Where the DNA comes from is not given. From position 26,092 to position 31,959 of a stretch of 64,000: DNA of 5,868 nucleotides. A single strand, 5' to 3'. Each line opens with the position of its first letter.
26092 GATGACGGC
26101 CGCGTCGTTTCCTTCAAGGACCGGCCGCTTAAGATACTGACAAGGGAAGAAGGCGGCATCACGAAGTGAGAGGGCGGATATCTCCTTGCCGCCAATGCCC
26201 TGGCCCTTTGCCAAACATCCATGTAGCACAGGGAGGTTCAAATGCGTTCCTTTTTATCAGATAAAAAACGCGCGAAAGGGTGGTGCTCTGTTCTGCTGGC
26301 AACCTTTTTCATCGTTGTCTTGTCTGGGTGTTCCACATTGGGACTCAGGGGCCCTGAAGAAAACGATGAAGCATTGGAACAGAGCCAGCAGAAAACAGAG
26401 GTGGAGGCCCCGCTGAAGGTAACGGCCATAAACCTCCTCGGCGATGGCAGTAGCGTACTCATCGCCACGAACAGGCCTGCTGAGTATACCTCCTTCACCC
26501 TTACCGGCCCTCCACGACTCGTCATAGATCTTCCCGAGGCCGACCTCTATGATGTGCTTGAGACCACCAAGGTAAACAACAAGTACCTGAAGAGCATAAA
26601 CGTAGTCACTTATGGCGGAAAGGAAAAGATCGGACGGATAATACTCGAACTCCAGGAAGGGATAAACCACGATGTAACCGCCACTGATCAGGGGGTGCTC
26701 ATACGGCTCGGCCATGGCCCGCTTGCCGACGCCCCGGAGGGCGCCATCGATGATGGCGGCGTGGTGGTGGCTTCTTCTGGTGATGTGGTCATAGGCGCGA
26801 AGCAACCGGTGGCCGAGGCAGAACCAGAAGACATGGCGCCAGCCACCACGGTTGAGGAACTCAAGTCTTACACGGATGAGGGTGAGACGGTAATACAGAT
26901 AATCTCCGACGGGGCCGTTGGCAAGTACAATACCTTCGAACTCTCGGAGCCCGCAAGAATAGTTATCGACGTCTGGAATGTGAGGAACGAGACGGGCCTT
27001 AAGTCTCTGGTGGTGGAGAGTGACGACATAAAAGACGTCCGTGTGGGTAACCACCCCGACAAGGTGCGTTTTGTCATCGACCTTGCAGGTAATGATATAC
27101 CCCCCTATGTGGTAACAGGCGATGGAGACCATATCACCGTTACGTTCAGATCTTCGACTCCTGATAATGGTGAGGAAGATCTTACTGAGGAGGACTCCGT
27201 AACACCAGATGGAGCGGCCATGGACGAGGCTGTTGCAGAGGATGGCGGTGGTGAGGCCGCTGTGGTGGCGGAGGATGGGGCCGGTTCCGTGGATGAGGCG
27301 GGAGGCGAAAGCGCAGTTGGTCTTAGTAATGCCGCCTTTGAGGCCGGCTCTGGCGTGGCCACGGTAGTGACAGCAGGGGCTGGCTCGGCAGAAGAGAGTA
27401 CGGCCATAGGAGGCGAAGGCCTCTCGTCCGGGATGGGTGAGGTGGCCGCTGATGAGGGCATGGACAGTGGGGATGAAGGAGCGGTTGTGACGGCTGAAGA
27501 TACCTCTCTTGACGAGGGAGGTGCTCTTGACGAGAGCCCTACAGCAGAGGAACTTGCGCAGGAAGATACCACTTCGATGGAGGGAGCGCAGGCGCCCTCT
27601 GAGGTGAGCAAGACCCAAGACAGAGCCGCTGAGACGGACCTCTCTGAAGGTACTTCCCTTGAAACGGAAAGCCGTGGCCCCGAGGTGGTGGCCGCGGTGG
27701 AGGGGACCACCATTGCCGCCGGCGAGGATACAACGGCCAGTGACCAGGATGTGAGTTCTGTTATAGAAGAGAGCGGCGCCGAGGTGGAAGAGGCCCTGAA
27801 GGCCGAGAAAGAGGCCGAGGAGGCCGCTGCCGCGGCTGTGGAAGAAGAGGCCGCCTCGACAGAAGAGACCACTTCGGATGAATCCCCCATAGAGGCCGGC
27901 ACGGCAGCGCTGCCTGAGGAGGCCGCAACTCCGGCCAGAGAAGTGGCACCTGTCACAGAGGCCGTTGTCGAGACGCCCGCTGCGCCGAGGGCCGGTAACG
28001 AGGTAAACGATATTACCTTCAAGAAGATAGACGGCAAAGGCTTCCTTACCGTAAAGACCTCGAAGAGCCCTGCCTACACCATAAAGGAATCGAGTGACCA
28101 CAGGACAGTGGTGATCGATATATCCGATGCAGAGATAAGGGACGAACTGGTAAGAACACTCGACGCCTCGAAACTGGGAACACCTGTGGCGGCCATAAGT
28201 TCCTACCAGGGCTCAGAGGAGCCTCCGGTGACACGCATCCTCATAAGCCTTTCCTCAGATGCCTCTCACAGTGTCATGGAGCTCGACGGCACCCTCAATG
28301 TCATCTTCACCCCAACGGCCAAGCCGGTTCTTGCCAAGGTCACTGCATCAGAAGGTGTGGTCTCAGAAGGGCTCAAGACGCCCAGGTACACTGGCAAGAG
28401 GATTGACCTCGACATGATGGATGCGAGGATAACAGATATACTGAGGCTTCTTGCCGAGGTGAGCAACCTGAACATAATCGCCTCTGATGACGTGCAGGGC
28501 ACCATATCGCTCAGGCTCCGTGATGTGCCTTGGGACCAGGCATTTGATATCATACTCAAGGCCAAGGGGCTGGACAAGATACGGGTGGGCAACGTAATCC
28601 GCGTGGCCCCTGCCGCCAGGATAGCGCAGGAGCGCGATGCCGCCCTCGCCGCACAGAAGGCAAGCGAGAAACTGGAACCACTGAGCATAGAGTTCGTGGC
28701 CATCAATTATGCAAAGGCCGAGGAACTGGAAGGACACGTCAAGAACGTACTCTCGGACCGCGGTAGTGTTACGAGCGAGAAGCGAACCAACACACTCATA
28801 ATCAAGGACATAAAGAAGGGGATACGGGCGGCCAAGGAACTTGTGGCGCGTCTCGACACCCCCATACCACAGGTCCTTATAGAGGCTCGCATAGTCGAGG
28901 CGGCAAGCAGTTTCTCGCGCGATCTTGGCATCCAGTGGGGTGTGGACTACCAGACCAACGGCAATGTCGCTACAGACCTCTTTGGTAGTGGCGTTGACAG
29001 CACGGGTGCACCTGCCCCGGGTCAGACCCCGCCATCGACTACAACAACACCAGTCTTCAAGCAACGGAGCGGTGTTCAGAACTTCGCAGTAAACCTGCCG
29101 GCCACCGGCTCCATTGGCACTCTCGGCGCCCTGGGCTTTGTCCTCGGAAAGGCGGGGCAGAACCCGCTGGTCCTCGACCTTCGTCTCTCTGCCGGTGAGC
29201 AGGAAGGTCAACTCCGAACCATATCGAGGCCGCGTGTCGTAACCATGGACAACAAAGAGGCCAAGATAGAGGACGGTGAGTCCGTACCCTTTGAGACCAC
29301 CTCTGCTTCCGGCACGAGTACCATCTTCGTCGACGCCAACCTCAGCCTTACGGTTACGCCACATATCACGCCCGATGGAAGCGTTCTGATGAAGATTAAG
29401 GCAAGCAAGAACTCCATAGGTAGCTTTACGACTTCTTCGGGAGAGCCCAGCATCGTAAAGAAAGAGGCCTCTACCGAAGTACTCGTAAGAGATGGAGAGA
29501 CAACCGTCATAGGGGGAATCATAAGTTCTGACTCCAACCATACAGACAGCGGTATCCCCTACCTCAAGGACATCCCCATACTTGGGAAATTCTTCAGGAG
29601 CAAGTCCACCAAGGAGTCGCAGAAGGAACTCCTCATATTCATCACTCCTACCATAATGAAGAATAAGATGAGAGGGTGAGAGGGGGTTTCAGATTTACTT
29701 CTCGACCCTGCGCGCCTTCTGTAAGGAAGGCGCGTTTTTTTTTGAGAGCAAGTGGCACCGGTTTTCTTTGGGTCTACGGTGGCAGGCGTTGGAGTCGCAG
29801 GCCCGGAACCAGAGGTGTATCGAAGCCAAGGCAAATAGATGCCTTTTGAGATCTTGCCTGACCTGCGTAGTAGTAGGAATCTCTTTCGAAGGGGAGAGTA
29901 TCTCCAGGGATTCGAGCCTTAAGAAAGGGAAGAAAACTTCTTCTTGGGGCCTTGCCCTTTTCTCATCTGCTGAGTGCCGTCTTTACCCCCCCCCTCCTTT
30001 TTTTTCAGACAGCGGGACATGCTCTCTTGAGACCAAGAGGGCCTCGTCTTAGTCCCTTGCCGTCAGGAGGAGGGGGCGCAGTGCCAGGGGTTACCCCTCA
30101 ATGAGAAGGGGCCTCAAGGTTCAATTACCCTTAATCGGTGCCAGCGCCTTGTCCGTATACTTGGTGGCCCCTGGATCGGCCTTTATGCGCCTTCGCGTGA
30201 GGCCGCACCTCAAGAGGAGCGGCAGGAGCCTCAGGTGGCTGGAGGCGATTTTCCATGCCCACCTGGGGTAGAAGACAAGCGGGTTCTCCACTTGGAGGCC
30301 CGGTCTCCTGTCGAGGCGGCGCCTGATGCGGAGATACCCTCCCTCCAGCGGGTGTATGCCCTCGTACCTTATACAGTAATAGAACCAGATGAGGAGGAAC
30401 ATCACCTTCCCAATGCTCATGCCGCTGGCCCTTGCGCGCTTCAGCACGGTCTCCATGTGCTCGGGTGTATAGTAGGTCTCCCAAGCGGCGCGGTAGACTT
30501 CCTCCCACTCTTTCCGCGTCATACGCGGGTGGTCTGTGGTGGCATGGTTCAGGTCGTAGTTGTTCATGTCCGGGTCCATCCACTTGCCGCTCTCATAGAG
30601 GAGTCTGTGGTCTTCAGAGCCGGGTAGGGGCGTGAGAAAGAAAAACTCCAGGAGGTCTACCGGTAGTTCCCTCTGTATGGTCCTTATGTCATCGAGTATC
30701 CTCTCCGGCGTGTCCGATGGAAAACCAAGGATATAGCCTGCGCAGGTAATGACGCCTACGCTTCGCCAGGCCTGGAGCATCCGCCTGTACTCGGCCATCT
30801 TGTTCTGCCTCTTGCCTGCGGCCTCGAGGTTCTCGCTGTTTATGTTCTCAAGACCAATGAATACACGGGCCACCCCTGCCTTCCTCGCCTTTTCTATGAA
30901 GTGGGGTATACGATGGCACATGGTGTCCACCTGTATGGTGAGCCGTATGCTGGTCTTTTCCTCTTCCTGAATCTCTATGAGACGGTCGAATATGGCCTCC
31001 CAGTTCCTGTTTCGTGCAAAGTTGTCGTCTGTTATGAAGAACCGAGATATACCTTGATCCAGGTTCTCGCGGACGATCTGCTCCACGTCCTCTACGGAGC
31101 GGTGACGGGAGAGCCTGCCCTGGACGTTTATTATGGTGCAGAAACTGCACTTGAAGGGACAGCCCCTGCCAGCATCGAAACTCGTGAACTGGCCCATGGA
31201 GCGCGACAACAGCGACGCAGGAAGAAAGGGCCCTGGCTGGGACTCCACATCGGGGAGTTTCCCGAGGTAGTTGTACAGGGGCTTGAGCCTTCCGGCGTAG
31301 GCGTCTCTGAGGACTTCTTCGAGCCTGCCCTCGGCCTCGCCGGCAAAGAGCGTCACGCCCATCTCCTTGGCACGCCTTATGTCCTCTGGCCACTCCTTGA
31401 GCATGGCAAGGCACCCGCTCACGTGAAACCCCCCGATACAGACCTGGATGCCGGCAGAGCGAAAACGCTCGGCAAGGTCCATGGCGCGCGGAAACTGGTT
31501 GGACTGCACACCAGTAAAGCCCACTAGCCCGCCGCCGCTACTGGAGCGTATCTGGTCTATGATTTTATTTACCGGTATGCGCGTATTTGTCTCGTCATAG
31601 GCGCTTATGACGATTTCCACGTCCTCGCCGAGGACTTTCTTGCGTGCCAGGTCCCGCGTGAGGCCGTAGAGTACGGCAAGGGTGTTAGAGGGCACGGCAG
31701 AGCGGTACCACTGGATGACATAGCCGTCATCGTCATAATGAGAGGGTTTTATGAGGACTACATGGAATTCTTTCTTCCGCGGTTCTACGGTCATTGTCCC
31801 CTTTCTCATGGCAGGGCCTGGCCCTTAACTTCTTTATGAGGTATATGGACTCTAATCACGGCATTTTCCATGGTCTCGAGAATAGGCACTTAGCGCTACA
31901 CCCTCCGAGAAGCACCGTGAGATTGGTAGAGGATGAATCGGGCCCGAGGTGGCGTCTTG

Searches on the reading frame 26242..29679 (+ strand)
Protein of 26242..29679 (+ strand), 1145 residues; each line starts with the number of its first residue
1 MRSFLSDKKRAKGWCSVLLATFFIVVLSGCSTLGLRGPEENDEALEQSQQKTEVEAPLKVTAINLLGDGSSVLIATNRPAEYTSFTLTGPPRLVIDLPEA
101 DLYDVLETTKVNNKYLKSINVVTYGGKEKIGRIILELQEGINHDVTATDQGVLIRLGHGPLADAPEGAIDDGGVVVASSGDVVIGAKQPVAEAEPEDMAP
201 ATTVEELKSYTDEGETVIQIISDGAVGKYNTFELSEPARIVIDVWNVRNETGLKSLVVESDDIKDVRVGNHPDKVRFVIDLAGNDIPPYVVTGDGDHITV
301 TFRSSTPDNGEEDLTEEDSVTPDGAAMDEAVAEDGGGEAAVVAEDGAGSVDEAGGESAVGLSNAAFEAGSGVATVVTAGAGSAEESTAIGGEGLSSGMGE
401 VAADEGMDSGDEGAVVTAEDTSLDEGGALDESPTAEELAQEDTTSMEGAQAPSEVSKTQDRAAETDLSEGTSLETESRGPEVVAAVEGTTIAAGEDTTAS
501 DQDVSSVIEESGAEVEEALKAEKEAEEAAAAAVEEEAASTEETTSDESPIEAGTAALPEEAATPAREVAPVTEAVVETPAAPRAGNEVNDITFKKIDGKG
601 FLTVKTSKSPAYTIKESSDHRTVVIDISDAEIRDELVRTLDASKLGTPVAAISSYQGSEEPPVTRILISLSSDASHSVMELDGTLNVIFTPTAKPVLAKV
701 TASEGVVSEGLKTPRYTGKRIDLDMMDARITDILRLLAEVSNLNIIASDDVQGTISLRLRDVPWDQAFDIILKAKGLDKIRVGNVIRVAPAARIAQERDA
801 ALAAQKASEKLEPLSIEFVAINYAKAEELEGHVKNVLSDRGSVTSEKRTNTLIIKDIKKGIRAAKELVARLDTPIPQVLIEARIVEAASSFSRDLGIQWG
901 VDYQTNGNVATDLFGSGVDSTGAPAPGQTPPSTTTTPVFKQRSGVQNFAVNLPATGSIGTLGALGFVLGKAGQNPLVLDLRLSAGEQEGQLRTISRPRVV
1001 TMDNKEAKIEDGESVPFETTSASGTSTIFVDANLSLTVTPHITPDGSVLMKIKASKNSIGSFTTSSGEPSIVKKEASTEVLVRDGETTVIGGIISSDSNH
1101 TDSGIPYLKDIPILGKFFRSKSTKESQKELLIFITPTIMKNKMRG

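Call 13: search_protein_families(library=pfam, proteins=[window:26242-29679:+], max_evalue=0.001)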
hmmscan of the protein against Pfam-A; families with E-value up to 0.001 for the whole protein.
window:26242-29679:+ (1145 aa): 5 families
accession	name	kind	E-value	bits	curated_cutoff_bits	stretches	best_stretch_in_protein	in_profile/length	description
PF00263.26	Secretin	-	3.7e-50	170.3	27.5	1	986-1140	3-169/169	Bacterial type II and III secretion system protein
PF11741.13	AMIN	-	8.1e-35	119.4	20.5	3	212-292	7-90/101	AMIN domain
PF07660.19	STN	-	2e-10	40.7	28.4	1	743-791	1-52/52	Secretin and TonB N terminus short domain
PF24837.1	AMIN-like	-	2.1e-08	34.7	27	0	186-244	69-127/129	AMIN-like domain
PF03958.22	Secretin_N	-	2.3e-08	34.5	28.2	1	819-877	4-69/69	Bacterial type II/III secretion system short domain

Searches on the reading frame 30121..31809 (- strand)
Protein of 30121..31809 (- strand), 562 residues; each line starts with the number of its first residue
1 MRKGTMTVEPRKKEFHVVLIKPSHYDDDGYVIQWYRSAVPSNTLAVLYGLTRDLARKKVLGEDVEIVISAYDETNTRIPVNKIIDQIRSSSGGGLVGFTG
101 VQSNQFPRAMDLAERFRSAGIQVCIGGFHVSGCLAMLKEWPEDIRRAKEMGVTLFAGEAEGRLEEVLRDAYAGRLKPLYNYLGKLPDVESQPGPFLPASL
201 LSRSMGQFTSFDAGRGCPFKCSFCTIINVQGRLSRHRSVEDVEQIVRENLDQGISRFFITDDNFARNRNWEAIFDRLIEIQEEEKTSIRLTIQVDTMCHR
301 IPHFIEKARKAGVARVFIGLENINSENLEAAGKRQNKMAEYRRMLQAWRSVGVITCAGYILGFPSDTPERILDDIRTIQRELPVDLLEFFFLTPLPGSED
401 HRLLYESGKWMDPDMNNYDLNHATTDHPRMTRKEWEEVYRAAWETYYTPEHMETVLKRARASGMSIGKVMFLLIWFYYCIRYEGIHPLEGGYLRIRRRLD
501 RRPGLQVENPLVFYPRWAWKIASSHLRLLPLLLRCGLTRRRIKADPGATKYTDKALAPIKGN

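Call 13: search_protein_families(library=pfam, proteins=[window:30121-31809:-], max_evalue=0.001)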
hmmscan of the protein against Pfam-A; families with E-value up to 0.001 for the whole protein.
window:30121-31809:- (562 aa): 1 family
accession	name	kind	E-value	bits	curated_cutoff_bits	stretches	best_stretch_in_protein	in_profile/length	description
PF04055.27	Radical_SAM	-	1.4e-22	81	29.5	1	214-376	4-164/166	Radical SAM superfamily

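Call 58: search_protein_families(library=ncbifam, proteins=[window:30121-31809:-], max_evalue=0.00001)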
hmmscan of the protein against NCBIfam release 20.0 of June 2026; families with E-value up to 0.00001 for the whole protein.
window:30121-31809:- (562 aa): 16 families
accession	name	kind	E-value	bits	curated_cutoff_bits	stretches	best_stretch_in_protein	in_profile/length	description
TIGR02026.1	BchE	equivalog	6.9e-18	64.8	481.35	1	213-434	199-415/497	magnesium-protoporphyrin IX monomethyl ester anaerobic oxidative cyclase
TIGR04479.1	bcpD_PhpK_rSAM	subfamily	7.9e-16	57.5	600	1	203-471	236-495/504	PhpK family radical SAM P-methyltransferase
TIGR04013.1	B12_SAM_MJ_1487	hypoth_equivalog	8.5e-16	57.8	251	1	75-265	26-209/382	TIGR04013 family B12-binding domain/radical SAM domain-containing protein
TIGR04367.1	HpnR_B12_rSAM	equivalog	2.7e-15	55.9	650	1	209-425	187-392/490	hopanoid C-3 methylase HpnR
TIGR03471.1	HpnJ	equivalog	1.7e-14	53.6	577.6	1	208-452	197-439/472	hopanoid biosynthesis associated radical SAM protein HpnJ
TIGR04014.1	B12_SAM_MJ_0865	equivalog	7.3e-14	51.4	360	1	109-466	57-424/434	methyl-coenzyme M reductase glutamine C-methyltransferase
NF050148.1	rSAM_ApyD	equivalog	6.3e-13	48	750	1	211-399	202-388/645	RiPP biosynthesis radical SAM protein ApyD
NF038361.1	rSAM_Sden_1168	equivalog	2.8e-12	46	575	1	194-400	272-469/560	Sden_1168 family B12-binding radical SAM P-methyltransferase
TIGR04072.2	rSAM_ladder_B12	equivalog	5.4e-11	41.8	360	1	205-380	177-348/443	lipid biosynthesis B12-binding/radical SAM protein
NF033712.0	B12_rSAM_KedN5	subfamily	1.9e-10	39.6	700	1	187-373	169-362/624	KedN5 family methylcobalamin-dependent radical SAM C-methyltransferase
NF033070.1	rSAM_AprD4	equivalog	4.4e-09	35.7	500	1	207-438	195-423/456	AprD4 family radical SAM diol-dehydratase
TIGR04428.1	B12_rSAM_trp_MT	equivalog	1.1e-07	30.6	500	1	213-378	221-395/558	tryptophan 2-C-methyltransferase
TIGR00089.1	TIGR00089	subfamily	1.6e-07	30.5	251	1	212-380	144-317/429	MiaB/RimO family radical SAM methylthiotransferase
NF045585.1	rSAM_slr0320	equivalog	2e-07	29.9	775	1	212-301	239-331/511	photosystem II high light acclimation radical SAM protein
TIGR04295.1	B12_rSAM_oligo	hypoth_equivalog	8.1e-07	28.1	400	1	205-421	197-396/422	TIGR04295 family B12-binding domain-containing radical SAM protein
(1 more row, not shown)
